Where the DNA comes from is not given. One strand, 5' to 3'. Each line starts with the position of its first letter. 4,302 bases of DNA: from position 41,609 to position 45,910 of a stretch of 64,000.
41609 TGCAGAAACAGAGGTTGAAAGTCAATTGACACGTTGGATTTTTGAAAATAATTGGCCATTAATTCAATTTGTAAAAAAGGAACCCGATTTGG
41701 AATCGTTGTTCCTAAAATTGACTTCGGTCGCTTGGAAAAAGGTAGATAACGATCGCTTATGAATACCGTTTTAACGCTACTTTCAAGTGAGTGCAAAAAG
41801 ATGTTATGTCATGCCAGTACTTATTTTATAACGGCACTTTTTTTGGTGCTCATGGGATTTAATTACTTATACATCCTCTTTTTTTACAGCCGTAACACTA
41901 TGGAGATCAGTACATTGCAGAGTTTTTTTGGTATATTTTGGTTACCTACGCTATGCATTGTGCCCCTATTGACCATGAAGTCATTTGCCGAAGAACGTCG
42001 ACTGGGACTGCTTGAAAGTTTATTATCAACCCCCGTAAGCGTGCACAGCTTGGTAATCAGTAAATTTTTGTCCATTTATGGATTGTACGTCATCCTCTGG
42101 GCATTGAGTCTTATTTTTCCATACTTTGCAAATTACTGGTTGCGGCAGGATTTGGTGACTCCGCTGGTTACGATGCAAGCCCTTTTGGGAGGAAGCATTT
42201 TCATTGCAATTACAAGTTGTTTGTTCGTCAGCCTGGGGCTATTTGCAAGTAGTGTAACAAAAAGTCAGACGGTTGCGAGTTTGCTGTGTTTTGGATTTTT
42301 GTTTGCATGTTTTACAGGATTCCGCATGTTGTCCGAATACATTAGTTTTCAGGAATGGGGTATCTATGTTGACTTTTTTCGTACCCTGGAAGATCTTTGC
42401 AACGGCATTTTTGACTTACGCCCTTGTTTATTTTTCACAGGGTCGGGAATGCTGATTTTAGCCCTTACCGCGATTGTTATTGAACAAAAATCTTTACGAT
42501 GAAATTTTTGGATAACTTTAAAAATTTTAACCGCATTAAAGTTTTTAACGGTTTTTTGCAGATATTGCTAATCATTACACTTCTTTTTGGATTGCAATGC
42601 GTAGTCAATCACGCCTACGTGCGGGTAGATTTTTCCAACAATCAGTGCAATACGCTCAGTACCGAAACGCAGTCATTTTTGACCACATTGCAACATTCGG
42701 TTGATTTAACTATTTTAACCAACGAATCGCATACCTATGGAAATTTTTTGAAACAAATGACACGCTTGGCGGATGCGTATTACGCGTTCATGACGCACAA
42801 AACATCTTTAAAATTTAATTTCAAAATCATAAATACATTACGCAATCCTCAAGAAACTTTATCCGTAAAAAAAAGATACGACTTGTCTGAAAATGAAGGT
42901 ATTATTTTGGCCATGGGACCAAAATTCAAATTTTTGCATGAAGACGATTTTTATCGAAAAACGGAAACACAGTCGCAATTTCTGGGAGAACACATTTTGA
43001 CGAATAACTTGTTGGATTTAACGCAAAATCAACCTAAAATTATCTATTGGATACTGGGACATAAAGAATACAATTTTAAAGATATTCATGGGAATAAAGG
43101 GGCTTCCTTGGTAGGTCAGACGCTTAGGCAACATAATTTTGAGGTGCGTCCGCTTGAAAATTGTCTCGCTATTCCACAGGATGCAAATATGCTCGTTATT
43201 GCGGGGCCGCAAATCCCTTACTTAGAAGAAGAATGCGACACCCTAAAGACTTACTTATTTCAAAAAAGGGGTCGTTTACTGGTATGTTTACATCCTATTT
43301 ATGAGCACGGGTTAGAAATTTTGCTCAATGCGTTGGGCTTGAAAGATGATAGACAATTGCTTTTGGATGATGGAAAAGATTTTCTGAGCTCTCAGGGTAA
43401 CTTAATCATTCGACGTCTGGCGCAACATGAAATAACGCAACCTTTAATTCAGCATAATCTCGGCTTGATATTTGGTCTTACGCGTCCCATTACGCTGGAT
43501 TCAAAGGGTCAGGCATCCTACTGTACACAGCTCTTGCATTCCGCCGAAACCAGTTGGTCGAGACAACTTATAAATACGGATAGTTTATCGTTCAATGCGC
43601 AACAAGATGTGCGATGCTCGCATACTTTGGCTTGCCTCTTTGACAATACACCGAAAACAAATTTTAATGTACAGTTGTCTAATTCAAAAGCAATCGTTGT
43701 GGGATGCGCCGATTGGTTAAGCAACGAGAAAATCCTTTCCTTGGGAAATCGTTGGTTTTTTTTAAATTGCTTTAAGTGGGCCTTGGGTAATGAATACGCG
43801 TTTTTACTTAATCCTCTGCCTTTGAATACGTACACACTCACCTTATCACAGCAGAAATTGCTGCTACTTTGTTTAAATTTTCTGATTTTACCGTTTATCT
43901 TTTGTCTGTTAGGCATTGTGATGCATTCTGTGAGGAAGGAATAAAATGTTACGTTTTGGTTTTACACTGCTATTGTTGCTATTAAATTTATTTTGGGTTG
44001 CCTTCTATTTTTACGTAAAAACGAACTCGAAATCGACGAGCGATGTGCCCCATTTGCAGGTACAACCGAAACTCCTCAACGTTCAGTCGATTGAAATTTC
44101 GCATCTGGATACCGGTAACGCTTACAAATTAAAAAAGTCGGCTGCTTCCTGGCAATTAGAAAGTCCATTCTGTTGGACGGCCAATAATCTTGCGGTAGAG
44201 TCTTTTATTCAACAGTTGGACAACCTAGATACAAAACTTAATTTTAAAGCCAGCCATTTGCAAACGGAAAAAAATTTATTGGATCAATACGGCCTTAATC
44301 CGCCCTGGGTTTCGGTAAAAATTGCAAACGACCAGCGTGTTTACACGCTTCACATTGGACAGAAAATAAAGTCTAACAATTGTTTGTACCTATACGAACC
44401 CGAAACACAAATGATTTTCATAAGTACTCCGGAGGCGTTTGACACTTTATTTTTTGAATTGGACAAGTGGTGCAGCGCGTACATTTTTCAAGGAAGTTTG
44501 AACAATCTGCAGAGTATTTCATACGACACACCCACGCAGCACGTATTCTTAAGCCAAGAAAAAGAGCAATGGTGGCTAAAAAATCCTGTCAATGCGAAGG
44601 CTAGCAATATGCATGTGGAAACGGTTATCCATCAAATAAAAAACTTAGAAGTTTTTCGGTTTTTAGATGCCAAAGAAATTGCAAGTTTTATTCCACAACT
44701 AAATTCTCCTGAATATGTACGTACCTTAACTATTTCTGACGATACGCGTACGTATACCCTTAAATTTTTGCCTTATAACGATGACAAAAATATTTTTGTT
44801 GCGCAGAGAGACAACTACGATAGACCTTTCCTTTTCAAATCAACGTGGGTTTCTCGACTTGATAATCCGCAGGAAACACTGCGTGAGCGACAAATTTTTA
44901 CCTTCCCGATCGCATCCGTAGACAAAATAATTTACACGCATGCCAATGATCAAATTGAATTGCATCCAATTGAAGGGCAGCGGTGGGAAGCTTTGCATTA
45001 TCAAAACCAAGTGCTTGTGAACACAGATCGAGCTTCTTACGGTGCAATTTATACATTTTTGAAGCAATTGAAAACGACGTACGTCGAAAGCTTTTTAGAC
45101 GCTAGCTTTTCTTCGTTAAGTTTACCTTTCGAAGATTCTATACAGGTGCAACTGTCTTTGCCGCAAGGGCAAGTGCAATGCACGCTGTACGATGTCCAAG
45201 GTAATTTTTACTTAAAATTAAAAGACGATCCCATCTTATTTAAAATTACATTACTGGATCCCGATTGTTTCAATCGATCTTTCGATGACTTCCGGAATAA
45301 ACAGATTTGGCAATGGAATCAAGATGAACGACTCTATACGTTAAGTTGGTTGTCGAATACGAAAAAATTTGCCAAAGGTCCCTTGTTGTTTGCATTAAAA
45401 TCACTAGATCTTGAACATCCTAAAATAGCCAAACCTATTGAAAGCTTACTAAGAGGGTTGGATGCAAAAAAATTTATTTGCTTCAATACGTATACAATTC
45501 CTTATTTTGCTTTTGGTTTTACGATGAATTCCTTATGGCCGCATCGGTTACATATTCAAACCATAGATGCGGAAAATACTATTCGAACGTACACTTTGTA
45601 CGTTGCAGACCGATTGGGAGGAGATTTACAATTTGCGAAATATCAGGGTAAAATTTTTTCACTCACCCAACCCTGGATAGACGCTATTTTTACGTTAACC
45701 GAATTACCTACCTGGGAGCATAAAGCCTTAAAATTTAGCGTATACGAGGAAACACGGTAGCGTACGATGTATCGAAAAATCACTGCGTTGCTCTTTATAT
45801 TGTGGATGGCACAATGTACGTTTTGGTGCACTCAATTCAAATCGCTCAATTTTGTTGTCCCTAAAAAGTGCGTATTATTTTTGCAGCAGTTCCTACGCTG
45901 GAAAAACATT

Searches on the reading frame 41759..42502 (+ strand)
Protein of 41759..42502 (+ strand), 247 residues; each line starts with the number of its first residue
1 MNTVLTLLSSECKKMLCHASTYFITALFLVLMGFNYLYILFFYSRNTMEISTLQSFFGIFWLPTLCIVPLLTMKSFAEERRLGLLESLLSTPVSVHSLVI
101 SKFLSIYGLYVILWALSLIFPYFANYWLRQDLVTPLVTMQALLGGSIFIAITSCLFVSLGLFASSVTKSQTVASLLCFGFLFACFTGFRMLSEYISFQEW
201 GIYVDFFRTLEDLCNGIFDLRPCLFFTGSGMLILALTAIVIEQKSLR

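Call 7: search_protein_families(library=pfam, proteins=[window:41759-42502:+], max_evalue=0.001)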
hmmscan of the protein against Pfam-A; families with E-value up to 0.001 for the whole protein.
window:41759-42502:+ (247 aa): 4 families
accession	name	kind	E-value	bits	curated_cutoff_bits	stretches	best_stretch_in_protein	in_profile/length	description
PF12698.13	ABC2_membrane_3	-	1.9e-09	37.5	31.6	1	54-191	162-291/347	ABC-2 family transporter protein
PF12679.13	ABC2_membrane_2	-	9.8e-09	35.3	27.2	1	20-192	16-203/283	ABC-2 family transporter protein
PF13346.12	ABC2_membrane_5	-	3.8e-06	27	25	1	38-203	20-182/205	ABC-2 family transporter protein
PF12730.13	ABC2_membrane_4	-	2.5e-05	24.8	27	1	7-166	1-166/179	ABC-2 family transporter protein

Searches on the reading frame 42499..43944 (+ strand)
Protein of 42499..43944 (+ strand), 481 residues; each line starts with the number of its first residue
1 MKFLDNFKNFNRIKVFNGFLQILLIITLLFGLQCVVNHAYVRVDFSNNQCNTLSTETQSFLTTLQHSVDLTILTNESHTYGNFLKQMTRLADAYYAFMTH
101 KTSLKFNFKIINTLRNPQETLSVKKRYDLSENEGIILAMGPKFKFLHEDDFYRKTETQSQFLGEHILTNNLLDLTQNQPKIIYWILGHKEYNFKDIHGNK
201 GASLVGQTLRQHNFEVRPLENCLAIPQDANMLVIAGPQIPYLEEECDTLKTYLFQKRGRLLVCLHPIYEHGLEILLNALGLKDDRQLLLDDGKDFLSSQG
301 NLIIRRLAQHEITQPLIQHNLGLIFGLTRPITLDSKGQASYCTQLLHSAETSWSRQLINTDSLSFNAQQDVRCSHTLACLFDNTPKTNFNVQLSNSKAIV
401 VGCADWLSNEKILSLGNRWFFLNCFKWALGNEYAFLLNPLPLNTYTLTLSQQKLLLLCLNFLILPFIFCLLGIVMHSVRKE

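Call 7: search_protein_families(library=pfam, proteins=[window:42499-43944:+], max_evalue=0.001)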
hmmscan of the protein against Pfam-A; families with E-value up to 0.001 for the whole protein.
window:42499-43944:+ (481 aa): 2 families
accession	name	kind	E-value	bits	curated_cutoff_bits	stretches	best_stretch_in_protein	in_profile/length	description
PF09822.16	ABC_transp_aux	-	3.1e-15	56.6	34.7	1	182-424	4-288/288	ABC-type uncharacterized transport system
PF14258.12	DUF4350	-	0.00023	21.9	30.4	0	200-424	7-180/181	Domain of unknown function (DUF4350)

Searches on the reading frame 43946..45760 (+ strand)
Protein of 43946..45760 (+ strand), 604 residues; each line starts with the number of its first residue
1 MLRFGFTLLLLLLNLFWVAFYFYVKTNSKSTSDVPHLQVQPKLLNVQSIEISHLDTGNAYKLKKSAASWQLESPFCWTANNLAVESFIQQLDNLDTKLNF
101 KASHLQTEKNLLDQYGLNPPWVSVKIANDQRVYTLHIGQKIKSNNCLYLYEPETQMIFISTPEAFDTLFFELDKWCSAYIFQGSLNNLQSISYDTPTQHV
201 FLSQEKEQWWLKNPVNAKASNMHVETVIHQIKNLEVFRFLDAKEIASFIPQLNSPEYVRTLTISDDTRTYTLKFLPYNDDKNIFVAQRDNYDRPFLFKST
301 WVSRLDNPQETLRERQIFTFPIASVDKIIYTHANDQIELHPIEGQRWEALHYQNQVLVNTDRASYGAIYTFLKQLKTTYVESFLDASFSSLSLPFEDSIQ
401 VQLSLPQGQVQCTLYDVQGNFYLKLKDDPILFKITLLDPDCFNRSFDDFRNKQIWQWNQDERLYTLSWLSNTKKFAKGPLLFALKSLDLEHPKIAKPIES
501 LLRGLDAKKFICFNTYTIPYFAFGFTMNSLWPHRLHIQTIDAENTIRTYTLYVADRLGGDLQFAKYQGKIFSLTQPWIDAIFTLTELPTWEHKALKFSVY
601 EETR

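Call 7: search_protein_families(library=pfam, proteins=[window:43946-45760:+], max_evalue=0.001)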
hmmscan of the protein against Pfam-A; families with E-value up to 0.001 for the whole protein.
window:43946-45760:+ (604 aa): 1 family
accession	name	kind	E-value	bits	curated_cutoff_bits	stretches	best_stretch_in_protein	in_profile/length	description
PF14238.11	DUF4340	-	7.8e-22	78.8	25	1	69-243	1-173/183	Domain of unknown function (DUF4340)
